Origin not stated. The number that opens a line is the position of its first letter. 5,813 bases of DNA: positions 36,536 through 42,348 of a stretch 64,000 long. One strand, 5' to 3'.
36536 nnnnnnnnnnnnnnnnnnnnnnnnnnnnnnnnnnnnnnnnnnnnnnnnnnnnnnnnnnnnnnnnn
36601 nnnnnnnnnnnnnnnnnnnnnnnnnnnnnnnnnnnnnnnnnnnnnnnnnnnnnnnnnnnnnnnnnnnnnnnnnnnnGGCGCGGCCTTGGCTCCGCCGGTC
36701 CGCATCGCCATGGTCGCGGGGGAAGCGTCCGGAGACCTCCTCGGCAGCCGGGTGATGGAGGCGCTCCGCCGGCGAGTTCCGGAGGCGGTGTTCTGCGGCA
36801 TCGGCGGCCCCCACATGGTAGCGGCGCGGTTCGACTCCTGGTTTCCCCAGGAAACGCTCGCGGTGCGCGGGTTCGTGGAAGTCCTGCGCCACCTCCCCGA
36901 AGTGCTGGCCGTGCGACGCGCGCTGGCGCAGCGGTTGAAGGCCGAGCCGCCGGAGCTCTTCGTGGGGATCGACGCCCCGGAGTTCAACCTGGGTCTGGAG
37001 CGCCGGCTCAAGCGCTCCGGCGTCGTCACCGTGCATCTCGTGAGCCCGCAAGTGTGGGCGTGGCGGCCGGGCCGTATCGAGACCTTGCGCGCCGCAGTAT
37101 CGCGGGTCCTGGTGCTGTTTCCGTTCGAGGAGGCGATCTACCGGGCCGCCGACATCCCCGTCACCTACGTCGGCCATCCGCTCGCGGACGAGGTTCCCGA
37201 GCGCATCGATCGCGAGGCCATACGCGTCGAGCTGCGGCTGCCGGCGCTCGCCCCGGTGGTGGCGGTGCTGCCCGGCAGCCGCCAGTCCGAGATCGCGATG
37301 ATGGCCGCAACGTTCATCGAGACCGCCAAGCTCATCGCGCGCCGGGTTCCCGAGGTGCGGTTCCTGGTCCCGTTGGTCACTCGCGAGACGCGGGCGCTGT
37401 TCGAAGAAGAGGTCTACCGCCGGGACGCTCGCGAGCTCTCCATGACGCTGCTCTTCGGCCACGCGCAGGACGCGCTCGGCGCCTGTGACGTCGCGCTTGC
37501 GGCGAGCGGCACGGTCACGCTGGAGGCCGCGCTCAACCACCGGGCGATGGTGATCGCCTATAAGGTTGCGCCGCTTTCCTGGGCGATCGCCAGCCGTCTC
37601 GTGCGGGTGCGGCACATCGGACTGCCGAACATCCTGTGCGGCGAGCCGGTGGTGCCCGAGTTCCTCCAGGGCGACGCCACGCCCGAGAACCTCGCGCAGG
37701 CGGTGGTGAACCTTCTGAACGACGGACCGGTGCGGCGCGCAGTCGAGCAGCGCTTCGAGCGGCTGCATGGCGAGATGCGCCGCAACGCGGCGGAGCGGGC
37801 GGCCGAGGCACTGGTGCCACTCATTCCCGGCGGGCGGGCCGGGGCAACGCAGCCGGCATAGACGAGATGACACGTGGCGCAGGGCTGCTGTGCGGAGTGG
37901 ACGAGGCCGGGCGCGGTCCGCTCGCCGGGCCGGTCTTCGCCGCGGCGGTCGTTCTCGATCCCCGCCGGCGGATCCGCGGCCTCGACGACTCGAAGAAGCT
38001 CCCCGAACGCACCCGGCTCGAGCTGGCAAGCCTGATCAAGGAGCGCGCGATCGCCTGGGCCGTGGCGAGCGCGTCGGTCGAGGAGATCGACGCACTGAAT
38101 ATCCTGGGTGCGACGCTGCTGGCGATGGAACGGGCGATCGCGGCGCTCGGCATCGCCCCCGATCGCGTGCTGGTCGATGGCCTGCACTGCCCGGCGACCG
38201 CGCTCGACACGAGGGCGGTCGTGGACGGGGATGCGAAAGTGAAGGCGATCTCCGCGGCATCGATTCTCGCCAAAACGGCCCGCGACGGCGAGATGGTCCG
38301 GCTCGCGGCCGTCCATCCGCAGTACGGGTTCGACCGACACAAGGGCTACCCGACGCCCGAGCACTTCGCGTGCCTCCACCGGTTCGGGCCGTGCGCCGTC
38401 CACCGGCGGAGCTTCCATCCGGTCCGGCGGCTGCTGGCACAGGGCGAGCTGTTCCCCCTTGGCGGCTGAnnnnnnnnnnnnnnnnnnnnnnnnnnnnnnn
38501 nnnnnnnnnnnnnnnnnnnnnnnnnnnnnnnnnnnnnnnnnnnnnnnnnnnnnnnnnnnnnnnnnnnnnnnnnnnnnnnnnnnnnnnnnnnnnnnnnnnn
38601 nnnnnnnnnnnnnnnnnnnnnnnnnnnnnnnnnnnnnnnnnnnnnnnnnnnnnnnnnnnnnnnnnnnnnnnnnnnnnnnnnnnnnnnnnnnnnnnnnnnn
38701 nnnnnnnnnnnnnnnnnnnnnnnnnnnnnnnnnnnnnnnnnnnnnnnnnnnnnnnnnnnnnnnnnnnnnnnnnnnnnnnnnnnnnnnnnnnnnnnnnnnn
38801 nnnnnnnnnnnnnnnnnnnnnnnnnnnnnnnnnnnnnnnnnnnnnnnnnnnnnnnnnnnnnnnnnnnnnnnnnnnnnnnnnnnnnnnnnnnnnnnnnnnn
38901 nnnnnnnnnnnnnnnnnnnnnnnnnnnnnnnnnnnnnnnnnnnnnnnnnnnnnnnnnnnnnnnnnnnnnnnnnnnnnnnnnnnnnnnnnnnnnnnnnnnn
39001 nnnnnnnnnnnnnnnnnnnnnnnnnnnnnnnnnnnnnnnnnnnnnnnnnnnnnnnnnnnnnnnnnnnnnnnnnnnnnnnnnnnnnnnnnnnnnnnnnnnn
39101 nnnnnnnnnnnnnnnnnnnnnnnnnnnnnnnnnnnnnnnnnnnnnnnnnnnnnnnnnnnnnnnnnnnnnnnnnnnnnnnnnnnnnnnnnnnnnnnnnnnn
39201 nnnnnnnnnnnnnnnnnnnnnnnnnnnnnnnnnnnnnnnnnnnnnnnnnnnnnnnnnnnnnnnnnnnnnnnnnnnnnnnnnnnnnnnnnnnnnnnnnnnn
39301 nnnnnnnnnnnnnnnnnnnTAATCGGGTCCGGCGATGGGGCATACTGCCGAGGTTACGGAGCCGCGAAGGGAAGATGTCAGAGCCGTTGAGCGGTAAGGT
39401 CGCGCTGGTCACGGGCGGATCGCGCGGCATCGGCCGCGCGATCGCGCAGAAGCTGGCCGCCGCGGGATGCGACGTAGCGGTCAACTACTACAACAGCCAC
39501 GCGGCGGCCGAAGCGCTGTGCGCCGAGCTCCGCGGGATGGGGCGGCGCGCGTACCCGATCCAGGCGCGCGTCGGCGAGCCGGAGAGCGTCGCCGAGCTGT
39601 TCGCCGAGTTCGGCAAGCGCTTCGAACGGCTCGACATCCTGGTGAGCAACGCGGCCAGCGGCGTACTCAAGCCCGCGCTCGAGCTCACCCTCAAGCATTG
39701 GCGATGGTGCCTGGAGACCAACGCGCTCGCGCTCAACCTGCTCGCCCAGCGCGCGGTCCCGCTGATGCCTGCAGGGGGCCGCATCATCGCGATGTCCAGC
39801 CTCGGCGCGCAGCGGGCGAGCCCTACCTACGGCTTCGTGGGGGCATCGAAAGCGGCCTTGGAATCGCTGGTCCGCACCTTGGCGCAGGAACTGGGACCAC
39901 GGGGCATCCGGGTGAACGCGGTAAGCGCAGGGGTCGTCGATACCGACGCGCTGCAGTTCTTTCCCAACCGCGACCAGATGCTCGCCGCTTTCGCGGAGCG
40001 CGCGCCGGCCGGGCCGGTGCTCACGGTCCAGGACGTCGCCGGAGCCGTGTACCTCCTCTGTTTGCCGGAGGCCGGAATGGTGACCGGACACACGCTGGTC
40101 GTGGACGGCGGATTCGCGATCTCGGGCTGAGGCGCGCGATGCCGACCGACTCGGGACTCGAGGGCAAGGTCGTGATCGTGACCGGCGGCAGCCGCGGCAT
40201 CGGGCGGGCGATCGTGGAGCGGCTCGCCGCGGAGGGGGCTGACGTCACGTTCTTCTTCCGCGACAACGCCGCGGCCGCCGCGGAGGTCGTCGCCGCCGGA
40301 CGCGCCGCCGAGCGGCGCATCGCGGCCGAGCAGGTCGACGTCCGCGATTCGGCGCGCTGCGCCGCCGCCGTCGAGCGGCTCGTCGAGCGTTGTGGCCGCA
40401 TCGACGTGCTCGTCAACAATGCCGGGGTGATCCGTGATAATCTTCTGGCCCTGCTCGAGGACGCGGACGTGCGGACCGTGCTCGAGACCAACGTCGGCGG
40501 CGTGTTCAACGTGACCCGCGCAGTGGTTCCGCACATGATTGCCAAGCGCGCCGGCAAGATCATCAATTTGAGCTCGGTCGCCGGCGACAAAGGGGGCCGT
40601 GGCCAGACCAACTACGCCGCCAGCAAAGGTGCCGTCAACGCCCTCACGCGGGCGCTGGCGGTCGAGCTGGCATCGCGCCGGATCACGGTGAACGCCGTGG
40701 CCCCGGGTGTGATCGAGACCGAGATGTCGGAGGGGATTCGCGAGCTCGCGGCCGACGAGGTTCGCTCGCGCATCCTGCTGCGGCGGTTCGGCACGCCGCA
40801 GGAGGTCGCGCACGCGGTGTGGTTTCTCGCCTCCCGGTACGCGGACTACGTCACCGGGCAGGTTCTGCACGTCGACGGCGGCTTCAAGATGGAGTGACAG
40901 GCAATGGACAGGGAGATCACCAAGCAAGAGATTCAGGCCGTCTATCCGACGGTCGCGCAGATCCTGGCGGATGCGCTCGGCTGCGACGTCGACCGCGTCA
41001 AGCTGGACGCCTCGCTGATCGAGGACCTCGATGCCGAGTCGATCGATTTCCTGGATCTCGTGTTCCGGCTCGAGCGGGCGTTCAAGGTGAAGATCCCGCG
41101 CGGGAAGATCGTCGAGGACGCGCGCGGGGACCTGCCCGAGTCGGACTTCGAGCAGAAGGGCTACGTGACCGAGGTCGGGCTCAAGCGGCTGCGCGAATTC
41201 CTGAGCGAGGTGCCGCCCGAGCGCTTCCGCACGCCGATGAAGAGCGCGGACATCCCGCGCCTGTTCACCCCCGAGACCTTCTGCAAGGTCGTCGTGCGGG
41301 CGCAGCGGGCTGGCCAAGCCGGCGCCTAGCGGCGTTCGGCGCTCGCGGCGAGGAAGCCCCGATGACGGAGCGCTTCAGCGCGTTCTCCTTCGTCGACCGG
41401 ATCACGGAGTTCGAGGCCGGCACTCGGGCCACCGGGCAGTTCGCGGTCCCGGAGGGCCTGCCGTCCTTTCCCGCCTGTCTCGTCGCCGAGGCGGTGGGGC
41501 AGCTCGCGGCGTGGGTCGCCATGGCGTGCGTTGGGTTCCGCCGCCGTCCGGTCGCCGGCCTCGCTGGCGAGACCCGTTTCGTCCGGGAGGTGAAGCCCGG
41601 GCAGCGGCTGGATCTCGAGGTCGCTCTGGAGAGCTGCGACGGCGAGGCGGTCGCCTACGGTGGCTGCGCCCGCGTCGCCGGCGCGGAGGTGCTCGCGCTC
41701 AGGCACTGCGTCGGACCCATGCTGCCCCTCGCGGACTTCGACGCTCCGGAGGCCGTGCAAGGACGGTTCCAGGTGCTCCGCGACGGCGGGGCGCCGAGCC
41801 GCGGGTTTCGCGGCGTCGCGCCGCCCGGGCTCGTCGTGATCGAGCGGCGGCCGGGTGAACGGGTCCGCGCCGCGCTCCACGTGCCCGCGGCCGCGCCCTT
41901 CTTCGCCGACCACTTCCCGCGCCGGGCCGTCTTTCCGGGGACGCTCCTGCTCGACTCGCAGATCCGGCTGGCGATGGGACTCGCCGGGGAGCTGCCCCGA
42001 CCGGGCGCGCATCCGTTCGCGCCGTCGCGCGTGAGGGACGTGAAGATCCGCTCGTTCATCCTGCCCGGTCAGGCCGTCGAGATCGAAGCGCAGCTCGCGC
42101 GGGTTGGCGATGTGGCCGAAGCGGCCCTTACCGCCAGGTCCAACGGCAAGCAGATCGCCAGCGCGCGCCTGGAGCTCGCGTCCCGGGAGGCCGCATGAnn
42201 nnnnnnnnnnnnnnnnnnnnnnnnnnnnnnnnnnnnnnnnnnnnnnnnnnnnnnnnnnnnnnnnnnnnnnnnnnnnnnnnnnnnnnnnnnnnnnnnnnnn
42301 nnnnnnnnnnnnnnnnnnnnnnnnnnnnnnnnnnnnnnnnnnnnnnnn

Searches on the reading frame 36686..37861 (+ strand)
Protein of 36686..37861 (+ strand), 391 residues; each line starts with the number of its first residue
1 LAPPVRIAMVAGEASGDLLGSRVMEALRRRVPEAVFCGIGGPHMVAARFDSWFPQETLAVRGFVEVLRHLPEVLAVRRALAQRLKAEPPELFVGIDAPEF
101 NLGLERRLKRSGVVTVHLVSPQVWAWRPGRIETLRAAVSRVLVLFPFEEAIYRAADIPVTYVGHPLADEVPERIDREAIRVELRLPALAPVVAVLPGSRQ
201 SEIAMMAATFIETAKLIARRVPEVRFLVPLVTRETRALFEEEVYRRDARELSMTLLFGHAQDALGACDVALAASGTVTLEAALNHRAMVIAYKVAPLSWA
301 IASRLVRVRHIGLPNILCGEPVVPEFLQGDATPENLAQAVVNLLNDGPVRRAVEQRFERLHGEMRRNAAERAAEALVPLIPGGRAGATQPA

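Call 14: search_protein_families(library=ncbifam, proteins=[window:36686-37861:+], max_evalue=0.001)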
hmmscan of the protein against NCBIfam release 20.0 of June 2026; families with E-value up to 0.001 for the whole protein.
window:36686-37861:+ (391 aa): 3 families
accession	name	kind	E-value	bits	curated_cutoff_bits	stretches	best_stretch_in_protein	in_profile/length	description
TIGR00215.1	lpxB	equivalog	2.3e-103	346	190.25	1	4-377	6-380/382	lipid-A-disaccharide synthase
NF002173.0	PRK01021.1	equivalog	2.2e-54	185.1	1033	1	9-356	231-581/610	lipid-A-disaccharide synthase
TIGR03492.1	TIGR03492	hypoth_equivalog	0.00064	18.5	219.2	0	152-243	175-258/396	lipid-A-disaccharide synthase-related protein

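Call 15: search_protein_families(library=pfam, proteins=[window:36686-37861:+], max_evalue=0.001)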
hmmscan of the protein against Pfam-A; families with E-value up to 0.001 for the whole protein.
window:36686-37861:+ (391 aa): 1 family
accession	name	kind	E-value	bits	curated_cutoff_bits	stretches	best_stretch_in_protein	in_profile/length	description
PF02684.21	LpxB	-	9.5e-105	351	22.6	1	7-375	1-373/374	Lipid-A-disaccharide synthetase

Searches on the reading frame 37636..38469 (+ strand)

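Call 15: search_protein_families(library=pfam, proteins=[window:37636-38469:+], max_evalue=0.001)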
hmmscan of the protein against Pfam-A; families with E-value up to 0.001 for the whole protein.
window:37636-38469:+ (277 aa): 1 family
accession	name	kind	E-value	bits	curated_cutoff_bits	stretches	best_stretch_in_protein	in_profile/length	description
PF01351.25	RNase_HII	-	2.7e-41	142.1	25.8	1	86-262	1-198/199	Ribonuclease HII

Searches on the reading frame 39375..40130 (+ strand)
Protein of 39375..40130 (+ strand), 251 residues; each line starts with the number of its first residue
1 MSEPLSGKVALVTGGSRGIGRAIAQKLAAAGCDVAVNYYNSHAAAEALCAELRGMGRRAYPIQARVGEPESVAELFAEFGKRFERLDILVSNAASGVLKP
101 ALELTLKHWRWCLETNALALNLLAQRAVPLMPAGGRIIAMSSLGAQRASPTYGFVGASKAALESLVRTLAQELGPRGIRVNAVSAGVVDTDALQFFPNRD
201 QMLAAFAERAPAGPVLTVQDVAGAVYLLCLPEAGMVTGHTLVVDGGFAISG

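Call 8: search_protein_families(library=pfam, proteins=[window:39375-40130:+], max_evalue=0.01)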
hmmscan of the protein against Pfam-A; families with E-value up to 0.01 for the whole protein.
window:39375-40130:+ (251 aa): 5 families
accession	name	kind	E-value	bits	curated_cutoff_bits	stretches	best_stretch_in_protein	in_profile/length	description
PF13561.12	adh_short_C2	-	6.7e-67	225.9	27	1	17-247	6-235/236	Enoyl-(Acyl carrier protein) reductase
PF00106.31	adh_short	-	7.4e-46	156.5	26.6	1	8-194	1-188/195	short chain dehydrogenase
PF08659.16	KR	-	2e-08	34.8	22.6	1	10-171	3-165/180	KR domain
PF23441.1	SDR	-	1.9e-07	31.2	27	1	72-247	80-255/258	SDR-like rossmann domain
PF01370.27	Epimerase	-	0.0067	16.3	20.9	0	10-78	1-62/240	NAD dependent epimerase/dehydratase family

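Call 14: search_protein_families(library=ncbifam, proteins=[window:39375-40130:+], max_evalue=0.001)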
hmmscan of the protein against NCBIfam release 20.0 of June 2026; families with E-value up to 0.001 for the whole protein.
window:39375-40130:+ (251 aa): 233 families (the best 25 are shown)
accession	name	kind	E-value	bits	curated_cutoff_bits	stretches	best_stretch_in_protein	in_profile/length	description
NF005975.0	PRK08063.1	equivalog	3.9e-102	340.8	328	1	6-248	3-247/250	enoyl-[acyl-carrier-protein] reductase FabL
NF005559.1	PRK07231.1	subfamily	4.3e-57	193.5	215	1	5-248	2-248/249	glucose 1-dehydrogenase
NF009468.0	PRK12826.1-4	equivalog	2.4e-47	161.8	318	1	2-247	2-247/256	SDR family oxidoreductase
NF006267.0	PRK08416.1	equivalog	9.3e-46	156.5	369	1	3-248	4-258/260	enoyl-ACP reductase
NF004778.0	PRK06124.1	equivalog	9.5e-45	153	303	1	5-248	9-253/256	SDR family oxidoreductase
NF009466.0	PRK12826.1-2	subfamily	1.3e-44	152.6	222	1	8-248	4-245/248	3-oxoacyl-ACP reductase FabG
NF004197.0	PRK05653.1-1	equivalog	3e-44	151.5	332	1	1-249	1-248/249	3-oxoacyl-ACP reductase FabG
TIGR01830.1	3oxo_ACP_reduc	equivalog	4.4e-44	151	297.75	1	10-247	1-238/239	3-oxoacyl-[acyl-carrier-protein] reductase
NF005893.0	PRK07856.1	equivalog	2.2e-43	148.4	255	1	5-246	7-240/255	SDR family oxidoreductase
NF009384.0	PRK12743.1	equivalog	7e-43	146.7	264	1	7-249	6-249/258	SDR family oxidoreductase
NF005873.0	PRK07814.1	equivalog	3.5e-42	144.6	346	1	5-248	8-252/263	SDR family oxidoreductase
NF005853.0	PRK07774.1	equivalog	3.9e-42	144.4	303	1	5-249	4-248/250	SDR family oxidoreductase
NF004791.0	PRK06138.1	equivalog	8.4e-42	143.2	312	1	5-249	3-251/252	SDR family oxidoreductase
NF012208.0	SDR_dihy_bifunc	exception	8.1e-41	140.1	325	1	10-248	1-232/233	bifunctional dihydropteridine reductase/dihydrofolate reductase TmpR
NF006598.0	PRK09135.1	equivalog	8.2e-41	140.2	288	1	6-249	5-247/249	pteridine reductase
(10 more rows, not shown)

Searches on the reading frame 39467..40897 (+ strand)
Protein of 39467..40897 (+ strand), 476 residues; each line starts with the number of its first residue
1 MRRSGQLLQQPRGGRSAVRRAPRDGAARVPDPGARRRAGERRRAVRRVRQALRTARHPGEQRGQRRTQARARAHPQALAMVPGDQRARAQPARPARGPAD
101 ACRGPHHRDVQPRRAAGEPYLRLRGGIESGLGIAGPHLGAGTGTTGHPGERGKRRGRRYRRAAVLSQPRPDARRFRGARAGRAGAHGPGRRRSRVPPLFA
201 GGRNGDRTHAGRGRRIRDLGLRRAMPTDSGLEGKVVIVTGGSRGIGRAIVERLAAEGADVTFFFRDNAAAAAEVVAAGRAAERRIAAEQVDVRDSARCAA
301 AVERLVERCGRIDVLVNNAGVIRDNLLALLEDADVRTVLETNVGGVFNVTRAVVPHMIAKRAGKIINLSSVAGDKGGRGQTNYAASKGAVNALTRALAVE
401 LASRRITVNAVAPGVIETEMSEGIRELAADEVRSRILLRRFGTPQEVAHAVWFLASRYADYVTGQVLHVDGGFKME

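Call 8: search_protein_families(library=pfam, proteins=[window:39467-40897:+], max_evalue=0.01)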
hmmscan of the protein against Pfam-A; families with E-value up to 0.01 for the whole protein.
window:39467-40897:+ (476 aa): 6 families
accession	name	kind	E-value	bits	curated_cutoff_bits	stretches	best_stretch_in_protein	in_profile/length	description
PF13561.12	adh_short_C2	-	6.2e-64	216.2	27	1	243-473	6-235/236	Enoyl-(Acyl carrier protein) reductase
PF00106.31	adh_short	-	9.6e-61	205.1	26.6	1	234-426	1-192/195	short chain dehydrogenase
PF08659.16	KR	-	2.7e-19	70.2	22.6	1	236-397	3-163/180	KR domain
PF01370.27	Epimerase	-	1.6e-07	31.5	20.9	1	236-401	1-160/240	NAD dependent epimerase/dehydratase family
PF23441.1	SDR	-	0.00043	20.2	27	1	235-424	9-202/258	SDR-like rossmann domain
PF13460.12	NAD_binding_10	-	0.0034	17.7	27.2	1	240-430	1-160/184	NAD(P)H-binding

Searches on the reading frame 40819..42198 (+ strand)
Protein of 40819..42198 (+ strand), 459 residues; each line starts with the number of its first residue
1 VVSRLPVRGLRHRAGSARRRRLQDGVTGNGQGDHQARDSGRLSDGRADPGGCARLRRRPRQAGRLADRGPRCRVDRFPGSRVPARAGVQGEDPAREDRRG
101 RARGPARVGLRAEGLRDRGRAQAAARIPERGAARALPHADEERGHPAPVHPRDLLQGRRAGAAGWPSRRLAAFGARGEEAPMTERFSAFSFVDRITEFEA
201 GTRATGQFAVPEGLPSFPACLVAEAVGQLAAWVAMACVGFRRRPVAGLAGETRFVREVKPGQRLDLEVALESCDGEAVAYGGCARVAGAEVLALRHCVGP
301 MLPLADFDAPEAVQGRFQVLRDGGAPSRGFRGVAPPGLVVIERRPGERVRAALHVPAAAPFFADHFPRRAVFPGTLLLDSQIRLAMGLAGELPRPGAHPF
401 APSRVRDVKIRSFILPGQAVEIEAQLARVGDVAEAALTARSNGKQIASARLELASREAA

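Call 8: search_protein_families(library=pfam, proteins=[window:40819-42198:+], max_evalue=0.01)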
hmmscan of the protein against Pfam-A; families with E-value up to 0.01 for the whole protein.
window:40819-42198:+ (459 aa): 1 family
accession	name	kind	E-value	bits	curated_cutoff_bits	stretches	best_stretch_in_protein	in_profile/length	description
PF07977.19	FabA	-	1.2e-14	54.5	23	2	346-449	19-137/138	FabA-like domain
